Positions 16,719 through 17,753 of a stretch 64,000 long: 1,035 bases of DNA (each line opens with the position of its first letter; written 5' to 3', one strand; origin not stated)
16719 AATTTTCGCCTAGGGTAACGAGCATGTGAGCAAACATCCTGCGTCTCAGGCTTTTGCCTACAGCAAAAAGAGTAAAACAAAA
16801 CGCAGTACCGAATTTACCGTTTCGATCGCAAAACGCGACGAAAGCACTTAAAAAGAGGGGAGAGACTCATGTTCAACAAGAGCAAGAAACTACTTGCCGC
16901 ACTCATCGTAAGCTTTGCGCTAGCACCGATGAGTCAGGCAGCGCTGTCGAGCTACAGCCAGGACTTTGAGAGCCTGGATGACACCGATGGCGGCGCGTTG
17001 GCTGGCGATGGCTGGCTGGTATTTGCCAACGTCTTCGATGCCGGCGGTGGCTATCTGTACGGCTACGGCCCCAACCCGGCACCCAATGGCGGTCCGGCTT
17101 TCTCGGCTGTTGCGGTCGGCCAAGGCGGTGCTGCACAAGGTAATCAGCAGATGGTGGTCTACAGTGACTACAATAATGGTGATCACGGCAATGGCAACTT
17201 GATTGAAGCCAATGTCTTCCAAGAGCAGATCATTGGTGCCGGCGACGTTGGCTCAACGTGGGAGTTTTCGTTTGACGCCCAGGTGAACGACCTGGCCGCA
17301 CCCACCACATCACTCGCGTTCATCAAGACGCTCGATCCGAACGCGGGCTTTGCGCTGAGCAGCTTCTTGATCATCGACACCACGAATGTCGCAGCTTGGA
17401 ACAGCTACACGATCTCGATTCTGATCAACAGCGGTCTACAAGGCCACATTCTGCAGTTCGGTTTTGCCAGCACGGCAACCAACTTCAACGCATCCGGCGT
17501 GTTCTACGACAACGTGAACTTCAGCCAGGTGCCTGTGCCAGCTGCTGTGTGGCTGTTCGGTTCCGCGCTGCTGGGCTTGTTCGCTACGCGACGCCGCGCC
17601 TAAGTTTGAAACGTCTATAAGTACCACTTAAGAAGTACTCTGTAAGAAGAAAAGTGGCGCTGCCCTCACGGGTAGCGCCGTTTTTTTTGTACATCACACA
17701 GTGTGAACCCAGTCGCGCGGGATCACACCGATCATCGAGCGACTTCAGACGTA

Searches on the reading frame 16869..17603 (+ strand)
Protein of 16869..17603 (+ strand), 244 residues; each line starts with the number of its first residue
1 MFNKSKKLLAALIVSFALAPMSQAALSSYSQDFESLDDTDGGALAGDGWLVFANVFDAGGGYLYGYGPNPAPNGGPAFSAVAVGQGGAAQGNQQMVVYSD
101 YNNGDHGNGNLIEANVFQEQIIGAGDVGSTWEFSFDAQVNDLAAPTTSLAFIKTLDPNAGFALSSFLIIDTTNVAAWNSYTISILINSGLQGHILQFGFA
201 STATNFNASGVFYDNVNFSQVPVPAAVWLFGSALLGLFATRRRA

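Call 5: search_protein_families(library=pfam, proteins=[window:16869-17603:+])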
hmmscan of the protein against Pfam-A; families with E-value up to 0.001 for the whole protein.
window:16869-17603:+ (244 aa): 1 family
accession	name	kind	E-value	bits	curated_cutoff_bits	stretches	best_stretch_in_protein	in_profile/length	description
PF07589.16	PEP-CTERM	-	0.00028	21.3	20.7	1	220-243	1-24/24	PEP-CTERM motif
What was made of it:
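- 16869..17603 (+): PEP-CTERM-anchored secreted protein with a CBM-like beta-sandwich domain; predicted regulon member. Pfam PEP-CTERM tail only (call 5).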

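Call 41: search_protein_families(library=ncbifam, proteins=[window:16869-17603:+], max_evalue=0.00001)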
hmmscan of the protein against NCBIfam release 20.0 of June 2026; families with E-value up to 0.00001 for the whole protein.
window:16869-17603:+ (244 aa): 0 families

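Call 42: find_homologous_proteins(query=window:16869-17600:+, max_evalue=0.00001)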
Query window:16869-17600:+ (244 aa): 1439 proteins with E <= 0.00001 among 4510 candidates; the best 120 are listed.
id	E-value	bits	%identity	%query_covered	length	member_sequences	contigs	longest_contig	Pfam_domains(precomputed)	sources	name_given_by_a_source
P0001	2.6e-154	530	100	100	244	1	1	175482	-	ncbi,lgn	ncbi:MAG: PEP-CTERM sorting domain-containing protein [Pseudomonadota bacterium]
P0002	5.9e-101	355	70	100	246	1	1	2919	-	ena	-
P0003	1.3e-89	318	65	99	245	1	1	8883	-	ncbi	-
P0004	4.7e-89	316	63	100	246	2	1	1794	-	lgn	-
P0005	5.0e-89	316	62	98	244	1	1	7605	-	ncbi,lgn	ncbi:MAG: VPLPA-CTERM sorting domain-containing protein [Pseudomonadota bacterium]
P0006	1.7e-88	314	61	98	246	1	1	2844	-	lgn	-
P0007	7.7e-88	312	66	91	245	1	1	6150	-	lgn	-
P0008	3.0e-86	307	64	96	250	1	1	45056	PF07589.17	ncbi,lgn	-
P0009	5.8e-86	306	63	97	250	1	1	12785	PF07589.17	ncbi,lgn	-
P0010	1.5e-85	305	61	98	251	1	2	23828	-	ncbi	-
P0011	1.9e-85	304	58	100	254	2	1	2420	-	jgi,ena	-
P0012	2.3e-85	304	61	99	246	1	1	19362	-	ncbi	ncbi:MAG: VPLPA-CTERM sorting domain-containing protein [Pseudomonadota bacterium]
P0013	2.8e-85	304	65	91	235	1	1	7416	PF07589.17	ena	-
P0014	4.5e-85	303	64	92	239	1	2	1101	-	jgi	-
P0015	4.9e-85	303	67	82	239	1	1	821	-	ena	-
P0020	6.7e-84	299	62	89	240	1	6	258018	-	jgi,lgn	jgi:hypothetical protein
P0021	6.9e-84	299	63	96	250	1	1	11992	-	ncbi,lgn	ncbi:MAG: PEP-CTERM sorting domain-containing protein [Pseudomonadota bacterium]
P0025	5.0e-83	296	63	92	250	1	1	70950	-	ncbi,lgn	ncbi:MAG: hypothetical protein AB8G17_00725 [Gammaproteobacteria bacterium]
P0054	4.0e-79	284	60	89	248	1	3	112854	-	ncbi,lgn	ncbi:MAG: VPLPA-CTERM sorting domain-containing protein [Gammaproteobacteria bacterium]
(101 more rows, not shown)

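Call 43: find_encoding_contigs(protein=P0001, flank=1000, max_places=3)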
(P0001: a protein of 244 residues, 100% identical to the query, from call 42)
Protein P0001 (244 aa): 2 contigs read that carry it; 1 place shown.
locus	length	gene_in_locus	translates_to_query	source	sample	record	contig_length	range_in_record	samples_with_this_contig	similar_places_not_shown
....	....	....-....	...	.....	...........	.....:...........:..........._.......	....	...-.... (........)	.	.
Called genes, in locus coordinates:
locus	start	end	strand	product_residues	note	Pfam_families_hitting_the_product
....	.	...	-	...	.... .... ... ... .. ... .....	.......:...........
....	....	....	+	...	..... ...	-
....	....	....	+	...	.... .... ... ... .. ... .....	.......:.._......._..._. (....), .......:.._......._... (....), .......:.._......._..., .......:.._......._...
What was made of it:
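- Checked: They lie in the 457-bp region between glk (15395-16411, minus strand; the longest ORF runs to 16510, but a gene caller on an identical contig gives 338 aa, call 43) and the PEP-CTERM gene (16869-17603, plus strand).
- Tried and rejected: The PEP-CTERM protein is (P0001, an NCBI 'Pseudomonadota bacterium' MAG, 175-kb contig; calls 42, 43).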

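Call 52: predict_structure(alignment_id=A4)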
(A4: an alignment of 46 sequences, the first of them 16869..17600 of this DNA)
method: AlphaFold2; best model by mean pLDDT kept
length: 244 residues; sequences in the alignment: 46
mean_pLDDT: 90.2   pTM: 0.81
mean pLDDT of the five models: 90.2, 88.6, 88.5, 85.8, 85.4
residues with pLDDT >= 90: 165; 70-90: 64; 50-70: 15; < 50: 0
segments of 3 or more residues with pLDDT < 50: none
pLDDT, mean of each block of 10 residues (from residue 1): 69 71 87 96 98 94 95 92 85 93 86 96 96 96 92 98 97 92 98 98 92 97 74 80 75
secondary structure, 60 per line:
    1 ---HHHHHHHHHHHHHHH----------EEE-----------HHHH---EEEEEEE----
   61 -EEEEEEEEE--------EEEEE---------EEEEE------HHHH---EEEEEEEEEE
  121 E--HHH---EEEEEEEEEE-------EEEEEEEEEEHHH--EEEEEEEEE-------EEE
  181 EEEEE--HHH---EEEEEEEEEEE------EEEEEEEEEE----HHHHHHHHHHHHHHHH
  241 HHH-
elements in order: H4-18 E29-31 H43-46 E50-56 E62-70 E79-83 E93-97 H104-107 E111-121 E130-139 E147-156 E162-170 E178-185 E194-204 E211-220 H225-243

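Call 55: fold_search(model_id=the predicted structure, library=pdb)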
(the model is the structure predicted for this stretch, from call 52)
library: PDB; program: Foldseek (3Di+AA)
matches with E <= 10: 1776; with E <= 0.001: 135
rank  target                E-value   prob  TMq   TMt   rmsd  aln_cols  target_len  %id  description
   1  5w6h_A                8.5e-07  1.00  0.46  0.18   5.0       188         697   14  Crystal structure of Bacteriophage CBA120 tailspike protein 4 enzymatically active domain (TSP4dN, orf213) (released 2018-10-24)
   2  2zey_A                1.7e-06  1.00  0.39  0.62   4.0       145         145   12  Family 16 carbohydrate binding module (released 2008-03-04)
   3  2zex_A                2.3e-06  1.00  0.38  0.59   4.3       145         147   12  Family 16 carbohydrate binding module (released 2008-03-04)
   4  2zew_A                3.7e-06  1.00  0.38  0.59   4.2       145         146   13  Family 16 Cabohydrate Binding Domain Module 1 (released 2008-03-04)
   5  2zey_B                4.4e-06  1.00  0.39  0.62   4.0       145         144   11  Family 16 carbohydrate binding module (released 2008-03-04)
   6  2zew_B                4.9e-06  1.00  0.40  0.62   4.0       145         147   12  Family 16 Cabohydrate Binding Domain Module 1 (released 2008-03-04)
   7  2zex_B                5.2e-06  1.00  0.38  0.60   4.1       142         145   12  Family 16 carbohydrate binding module (released 2008-03-04)
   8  6a9f_A                5.5e-06  1.00  0.38  0.46  11.4       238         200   14  Crystal structure of a cyclase from Fischerella sp. TAU in complex with 4-(1H-Indol-3-yl)butan-2-one (released 2018-12-19)
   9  3oea_A                5.8e-06  1.00  0.40  0.62   4.0       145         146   11  Crystal structure of the Q121E mutants of C.polysaccharolyticus CBM16-1 bound to cellopentaose (released 2010-08-25)
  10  3oeb_A                5.8e-06  1.00  0.39  0.62   4.1       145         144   12  Crystal structure of the Q121E mutant of C.polysaccharolyticus CBM16-1 bound to mannopentaose (released 2010-08-25)
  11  8ic1_A                9.5e-06  1.00  0.38  0.21   4.0       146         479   16  endo-alpha-D-arabinanase EndoMA1 D51N mutant from Microbacterium arabinogalactanolyticum in complex with arabinooligos (released 2023-08-16)
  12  2w5f_B                1.1e-05  1.00  0.43  0.22   5.0       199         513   12  High resolution crystallographic structure of the Clostridium thermocellum N-terminal endo-1,4-beta-D-xylanase 10B (Xy (released 2010-01-19)
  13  4d0q                  1.1e-05  1.00  0.42  0.58   5.4       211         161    9  Hyaluronan Binding Module of the Streptococcal Pneumoniae Hyaluronate Lyase (released 2014-08-06)
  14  8hhv_A                1.1e-05  1.00  0.37  0.21   4.2       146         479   16  endo-alpha-D-arabinanase EndoMA1 from Microbacterium arabinogalactanolyticum (released 2023-08-16)
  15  2zez_B                1.7e-05  1.00  0.39  0.62   4.1       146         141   10  Family 16 Carbohydrate Binding Module-2 (released 2008-03-25)
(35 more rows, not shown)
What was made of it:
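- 16869..17603 (+): AF2 pLDDT 90; Foldseek best hits are CBM16/22/61/4/11 (calls 52, 55).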

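Call 58: find_encoding_contigs(protein=P0008, flank=6000, max_places=1)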
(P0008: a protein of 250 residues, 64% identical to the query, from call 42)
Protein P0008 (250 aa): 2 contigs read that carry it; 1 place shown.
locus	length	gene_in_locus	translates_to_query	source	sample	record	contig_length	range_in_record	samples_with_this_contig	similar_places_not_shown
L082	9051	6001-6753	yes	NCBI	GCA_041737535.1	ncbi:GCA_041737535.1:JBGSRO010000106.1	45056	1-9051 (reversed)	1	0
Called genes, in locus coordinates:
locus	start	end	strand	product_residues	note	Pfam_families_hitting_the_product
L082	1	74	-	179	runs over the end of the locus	PF07386:DUF1499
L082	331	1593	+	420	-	PF01476:LysM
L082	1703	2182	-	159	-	PF12867:DinB_2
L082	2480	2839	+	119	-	-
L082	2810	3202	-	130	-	PF03073:TspO_MBR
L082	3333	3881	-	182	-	PF00156:Pribosyltran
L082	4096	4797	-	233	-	-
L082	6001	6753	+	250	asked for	PF07589:PEP_exosort_dom (weak)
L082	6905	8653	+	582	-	PF00722:Glyco_hydro_16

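Call 59: find_encoding_contigs(protein=P0020, flank=6000, max_places=1)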
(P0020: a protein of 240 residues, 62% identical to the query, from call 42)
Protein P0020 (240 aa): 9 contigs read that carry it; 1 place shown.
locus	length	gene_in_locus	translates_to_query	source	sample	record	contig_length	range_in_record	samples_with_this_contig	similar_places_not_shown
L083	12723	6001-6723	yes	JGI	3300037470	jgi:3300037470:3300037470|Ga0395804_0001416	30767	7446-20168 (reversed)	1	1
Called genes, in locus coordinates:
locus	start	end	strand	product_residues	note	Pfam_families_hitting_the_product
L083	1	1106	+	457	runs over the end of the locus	-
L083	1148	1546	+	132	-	PF00903:Glyoxalase (weak), PF18029:Glyoxalase_6 (weak)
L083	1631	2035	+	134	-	-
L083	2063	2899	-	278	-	PF00950:ABC-3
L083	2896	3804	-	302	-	PF01297:ZnuA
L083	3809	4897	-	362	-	-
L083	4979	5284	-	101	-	-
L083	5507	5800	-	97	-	-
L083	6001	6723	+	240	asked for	-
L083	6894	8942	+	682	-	PF03935:SKN1_KRE6_Sbg1 (faint), PF00722:Glyco_hydro_16, PF26113:GH16_XgeA, PF17210:SdrD_B, PF13860:FlgD_ig (weak)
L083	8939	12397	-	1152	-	-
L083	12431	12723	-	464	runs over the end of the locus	PF13860:FlgD_ig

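Call 60: find_encoding_contigs(protein=P0025, flank=6000, max_places=1)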
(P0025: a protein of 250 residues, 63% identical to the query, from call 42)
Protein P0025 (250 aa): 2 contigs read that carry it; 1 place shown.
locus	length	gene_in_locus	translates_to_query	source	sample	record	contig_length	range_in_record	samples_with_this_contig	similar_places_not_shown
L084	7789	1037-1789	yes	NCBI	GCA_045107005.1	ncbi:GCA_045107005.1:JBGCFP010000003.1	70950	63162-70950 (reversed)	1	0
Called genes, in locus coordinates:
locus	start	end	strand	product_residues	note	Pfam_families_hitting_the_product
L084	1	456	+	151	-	PF15975:Flot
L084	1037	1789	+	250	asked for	-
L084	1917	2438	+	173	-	-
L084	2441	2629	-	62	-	PF12844:HTH_19 (weak), PF13443:HTH_26 (weak), PF13560:HTH_31, PF01381:HTH_3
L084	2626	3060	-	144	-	-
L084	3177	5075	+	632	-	PF00005:ABC_tran, PF02463:SMC_N (faint), PF13555:AAA_29 (faint), PF13304:AAA_21 (faint), PF12848:ABC_tran_Xtn, PF00005:ABC_tran, PF16326:ABC_tran_CTD (weak)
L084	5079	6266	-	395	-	PF02515:CoA_transf_3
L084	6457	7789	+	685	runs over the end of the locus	PF05378:Hydant_A_N, PF13941:MutL (faint), PF01968:Hydantoinase_A, PF19278:Hydant_A_C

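Call 61: find_encoding_contigs(protein=P0054, flank=6000, max_places=1)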
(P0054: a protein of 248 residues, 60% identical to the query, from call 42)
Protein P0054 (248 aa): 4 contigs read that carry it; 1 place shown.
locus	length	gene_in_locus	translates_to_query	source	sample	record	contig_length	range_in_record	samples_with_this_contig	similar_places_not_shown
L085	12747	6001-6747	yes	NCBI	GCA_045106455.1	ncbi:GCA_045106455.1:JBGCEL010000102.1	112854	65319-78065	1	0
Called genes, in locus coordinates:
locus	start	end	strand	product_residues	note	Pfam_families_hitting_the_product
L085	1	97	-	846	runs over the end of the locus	-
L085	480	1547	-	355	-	PF01312:Bac_export_2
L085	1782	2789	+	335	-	PF00480:ROK, PF02685:Glucokinase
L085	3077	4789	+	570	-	PF03935:SKN1_KRE6_Sbg1, PF00722:Glyco_hydro_16, PF26113:GH16_XgeA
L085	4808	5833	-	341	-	PF00356:LacI, PF00532:Peripla_BP_1, PF13407:Peripla_BP_4, PF13377:Peripla_BP_3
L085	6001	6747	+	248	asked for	-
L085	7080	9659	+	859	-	PF17803:Cadherin_4 (weak), PF17963:Big_9 (weak), PF18888:DUF5650 (faint)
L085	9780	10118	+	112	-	-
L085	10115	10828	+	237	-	-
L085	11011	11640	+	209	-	PF09392:T3SS_needle_F (weak)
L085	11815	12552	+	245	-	PF20388:DUF6683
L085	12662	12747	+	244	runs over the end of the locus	PF07481:DUF1521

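Call 63: find_encoding_contigs(protein=P0003, flank=5000, max_places=1)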
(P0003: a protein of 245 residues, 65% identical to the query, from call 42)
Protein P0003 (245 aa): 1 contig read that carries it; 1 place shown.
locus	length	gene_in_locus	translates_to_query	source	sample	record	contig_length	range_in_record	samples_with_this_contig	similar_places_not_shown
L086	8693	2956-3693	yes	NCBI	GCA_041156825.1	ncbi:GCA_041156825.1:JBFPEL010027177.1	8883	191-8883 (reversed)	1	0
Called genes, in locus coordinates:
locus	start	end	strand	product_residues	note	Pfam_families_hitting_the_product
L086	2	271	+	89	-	?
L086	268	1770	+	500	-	PF04293:SpoVR, PF24755:SpoVR_C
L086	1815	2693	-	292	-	-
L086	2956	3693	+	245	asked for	-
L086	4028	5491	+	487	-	PF00753:Lactamase_B (weak)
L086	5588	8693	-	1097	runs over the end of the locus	?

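Call 64: find_encoding_contigs(protein=P0005, flank=5000, max_places=1)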
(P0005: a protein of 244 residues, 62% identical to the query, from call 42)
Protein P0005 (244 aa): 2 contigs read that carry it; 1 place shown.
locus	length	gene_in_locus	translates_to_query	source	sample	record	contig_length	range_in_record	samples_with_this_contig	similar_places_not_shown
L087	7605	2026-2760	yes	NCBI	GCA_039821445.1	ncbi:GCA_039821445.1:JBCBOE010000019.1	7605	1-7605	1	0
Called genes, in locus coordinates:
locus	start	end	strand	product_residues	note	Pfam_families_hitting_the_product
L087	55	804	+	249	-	-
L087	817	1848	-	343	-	PF00356:LacI, PF00532:Peripla_BP_1, PF13407:Peripla_BP_4, PF13377:Peripla_BP_3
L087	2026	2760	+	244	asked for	-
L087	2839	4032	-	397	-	PF07221:GlcNAc_2-epim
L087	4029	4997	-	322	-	PF00294:PfkB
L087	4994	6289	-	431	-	PF01204:Trehalase (weak), PF03200:Glyco_hydro_63 (faint), PF22422:MGH1-like_GH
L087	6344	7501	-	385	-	PF00474:SSF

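Call 65: find_encoding_contigs(protein=P0012, flank=5000, max_places=1)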
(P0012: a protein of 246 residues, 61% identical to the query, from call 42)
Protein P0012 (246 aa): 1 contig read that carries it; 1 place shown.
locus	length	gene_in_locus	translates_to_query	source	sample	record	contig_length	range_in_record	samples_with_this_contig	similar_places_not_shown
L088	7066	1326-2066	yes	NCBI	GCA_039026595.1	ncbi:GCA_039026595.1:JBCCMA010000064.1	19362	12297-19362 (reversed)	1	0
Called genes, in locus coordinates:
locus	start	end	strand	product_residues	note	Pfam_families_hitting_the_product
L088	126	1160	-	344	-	PF00356:LacI, PF00532:Peripla_BP_1, PF13407:Peripla_BP_4, PF13377:Peripla_BP_3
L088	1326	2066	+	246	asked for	-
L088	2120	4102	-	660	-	PF00775:Dioxygenase_C (faint), PF09430:EMC7_beta-sandw (faint), PF11974:bMG3 (faint), PF13620:CarboxypepD_reg, PF13620:CarboxypepD_reg (weak), PF22904:NOMO1-like_2nd (weak), PF13620:CarboxypepD_reg, PF17210:SdrD_B (weak), +4 more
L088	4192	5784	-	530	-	PF00474:SSF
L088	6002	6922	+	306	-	PF00561:Abhydrolase_1 (weak), PF12697:Abhydrolase_6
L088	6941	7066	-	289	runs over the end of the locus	PF02798:GST_N, PF13409:GST_N_2 (weak), PF00043:GST_C (weak), PF13410:GST_C_2 (weak)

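Call 66: find_encoding_contigs(protein=P0021, flank=5000, max_places=1)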
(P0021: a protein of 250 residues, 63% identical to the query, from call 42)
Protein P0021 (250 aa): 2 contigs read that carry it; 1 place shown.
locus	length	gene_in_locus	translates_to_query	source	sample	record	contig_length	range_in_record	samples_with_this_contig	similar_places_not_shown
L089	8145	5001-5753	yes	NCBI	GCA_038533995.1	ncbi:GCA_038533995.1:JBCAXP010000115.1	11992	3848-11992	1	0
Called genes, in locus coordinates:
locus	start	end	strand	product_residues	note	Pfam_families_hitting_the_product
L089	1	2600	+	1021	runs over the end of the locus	PF05228:CHASE4, PF00672:HAMP, PF00512:HisKA, PF02518:HATPase_c, PF00072:Response_reg, PF01627:Hpt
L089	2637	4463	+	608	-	PF07969:Amidohydro_3, PF01979:Amidohydro_1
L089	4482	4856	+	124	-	PF08271:Zn_Ribbon_TF (faint), PF13453:Zn_ribbon_TFIIB, PF24042:DUF7351 (weak), PF13453:Zn_ribbon_TFIIB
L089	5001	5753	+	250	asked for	-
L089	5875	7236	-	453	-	-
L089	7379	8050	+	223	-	PF07947:YhhN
